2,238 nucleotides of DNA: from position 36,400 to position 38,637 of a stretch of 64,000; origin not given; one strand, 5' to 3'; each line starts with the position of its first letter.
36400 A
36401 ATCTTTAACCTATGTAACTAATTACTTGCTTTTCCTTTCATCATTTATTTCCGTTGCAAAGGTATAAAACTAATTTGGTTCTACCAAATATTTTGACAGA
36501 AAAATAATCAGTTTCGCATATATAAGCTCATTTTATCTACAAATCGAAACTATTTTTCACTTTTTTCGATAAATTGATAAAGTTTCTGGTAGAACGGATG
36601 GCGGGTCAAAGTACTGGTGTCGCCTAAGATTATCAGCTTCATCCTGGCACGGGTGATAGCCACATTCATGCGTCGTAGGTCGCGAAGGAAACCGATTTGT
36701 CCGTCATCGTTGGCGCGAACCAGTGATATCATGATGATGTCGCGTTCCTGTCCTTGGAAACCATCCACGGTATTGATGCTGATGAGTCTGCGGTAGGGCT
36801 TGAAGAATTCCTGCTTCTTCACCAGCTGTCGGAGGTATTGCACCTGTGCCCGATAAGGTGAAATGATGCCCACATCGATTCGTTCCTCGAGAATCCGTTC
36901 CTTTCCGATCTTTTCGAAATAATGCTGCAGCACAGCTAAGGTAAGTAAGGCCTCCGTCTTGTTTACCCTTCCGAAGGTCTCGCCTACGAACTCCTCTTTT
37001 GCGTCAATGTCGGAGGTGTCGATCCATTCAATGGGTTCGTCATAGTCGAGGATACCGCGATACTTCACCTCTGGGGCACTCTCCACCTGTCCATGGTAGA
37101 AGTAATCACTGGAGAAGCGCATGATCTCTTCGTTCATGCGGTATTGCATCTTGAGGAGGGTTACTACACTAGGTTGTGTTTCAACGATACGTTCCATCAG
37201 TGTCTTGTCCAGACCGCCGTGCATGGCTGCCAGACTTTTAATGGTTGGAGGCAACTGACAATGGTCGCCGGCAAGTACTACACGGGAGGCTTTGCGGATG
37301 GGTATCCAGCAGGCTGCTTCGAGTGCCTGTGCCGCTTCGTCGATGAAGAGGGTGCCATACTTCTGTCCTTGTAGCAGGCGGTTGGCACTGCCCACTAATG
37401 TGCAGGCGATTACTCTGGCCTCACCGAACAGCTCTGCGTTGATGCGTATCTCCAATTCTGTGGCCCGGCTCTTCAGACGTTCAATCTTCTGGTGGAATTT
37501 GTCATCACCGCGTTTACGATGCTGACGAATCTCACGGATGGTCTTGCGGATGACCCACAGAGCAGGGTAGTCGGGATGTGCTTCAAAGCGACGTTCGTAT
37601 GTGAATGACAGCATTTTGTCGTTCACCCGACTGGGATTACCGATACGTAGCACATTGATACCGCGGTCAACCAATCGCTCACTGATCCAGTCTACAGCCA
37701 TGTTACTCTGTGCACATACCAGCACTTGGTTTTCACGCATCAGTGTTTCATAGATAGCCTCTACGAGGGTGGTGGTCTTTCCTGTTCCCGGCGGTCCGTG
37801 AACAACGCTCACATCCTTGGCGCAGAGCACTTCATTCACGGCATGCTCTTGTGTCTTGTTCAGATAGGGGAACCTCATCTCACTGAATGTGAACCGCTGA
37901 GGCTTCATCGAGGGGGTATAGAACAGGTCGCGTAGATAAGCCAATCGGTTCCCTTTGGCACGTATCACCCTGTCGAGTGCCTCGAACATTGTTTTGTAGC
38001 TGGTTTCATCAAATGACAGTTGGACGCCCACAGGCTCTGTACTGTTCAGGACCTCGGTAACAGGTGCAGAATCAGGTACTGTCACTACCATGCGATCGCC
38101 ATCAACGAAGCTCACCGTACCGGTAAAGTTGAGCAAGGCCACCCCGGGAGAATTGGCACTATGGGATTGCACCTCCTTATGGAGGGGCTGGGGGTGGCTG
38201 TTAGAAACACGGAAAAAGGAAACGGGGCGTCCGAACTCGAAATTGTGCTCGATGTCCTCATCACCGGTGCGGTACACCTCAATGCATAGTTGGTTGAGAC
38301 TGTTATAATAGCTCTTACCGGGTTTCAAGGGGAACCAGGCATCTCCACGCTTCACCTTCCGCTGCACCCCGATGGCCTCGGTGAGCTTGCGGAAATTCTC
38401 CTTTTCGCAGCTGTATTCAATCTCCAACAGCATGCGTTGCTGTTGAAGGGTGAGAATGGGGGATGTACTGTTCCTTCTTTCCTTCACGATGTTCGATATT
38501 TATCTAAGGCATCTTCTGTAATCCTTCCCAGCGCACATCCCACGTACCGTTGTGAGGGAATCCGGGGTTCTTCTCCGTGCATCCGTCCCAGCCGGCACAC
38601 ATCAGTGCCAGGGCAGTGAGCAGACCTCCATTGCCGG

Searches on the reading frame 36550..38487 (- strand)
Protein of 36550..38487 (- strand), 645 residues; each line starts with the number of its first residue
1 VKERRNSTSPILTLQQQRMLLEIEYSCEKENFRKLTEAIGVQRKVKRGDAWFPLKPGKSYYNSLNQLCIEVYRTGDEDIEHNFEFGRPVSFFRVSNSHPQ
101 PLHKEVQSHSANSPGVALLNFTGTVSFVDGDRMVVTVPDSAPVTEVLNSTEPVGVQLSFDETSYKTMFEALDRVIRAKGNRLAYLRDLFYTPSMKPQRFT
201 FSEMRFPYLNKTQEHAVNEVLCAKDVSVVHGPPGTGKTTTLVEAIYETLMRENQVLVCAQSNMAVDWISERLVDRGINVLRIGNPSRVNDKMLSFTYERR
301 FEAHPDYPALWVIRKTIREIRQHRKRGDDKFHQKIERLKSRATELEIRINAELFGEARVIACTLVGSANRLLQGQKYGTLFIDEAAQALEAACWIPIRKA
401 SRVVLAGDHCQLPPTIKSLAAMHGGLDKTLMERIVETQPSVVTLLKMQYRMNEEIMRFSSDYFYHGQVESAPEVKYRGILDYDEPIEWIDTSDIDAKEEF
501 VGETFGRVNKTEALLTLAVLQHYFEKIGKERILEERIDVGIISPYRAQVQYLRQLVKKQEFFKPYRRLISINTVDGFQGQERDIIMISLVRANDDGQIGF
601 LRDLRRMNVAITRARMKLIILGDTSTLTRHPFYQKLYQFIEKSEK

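Call 19: search_protein_families(library=pfam, proteins=[window:36550-38487:-], max_evalue=0.001)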
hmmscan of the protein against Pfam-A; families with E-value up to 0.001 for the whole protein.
window:36550-38487:- (645 aa): 7 families
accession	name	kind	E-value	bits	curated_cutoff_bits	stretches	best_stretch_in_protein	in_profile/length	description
PF13087.12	AAA_12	-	7e-57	192.6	27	1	426-624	1-194/195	AAA domain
PF13086.12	AAA_11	-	1.6e-56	192.4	27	1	209-418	2-256/257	AAA domain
PF13604.12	AAA_30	-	8e-12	45.7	27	1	209-272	2-66/191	AAA domain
PF13245.12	AAA_19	-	7.1e-09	36.4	25.1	1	213-415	1-132/134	AAA domain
PF01443.25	Viral_helicase1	-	1.3e-08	35.4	21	0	228-256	2-30/228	Viral superfamily 1 RNA helicase core domain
PF00580.27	UvrD-helicase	-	5.4e-05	23.4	23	1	209-274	1-67/271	UvrD/REP helicase N-terminal domain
PF25199.1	nSTAND_NTPase5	-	0.00076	19.8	34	0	223-264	40-82/145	Novel STAND NTPase 5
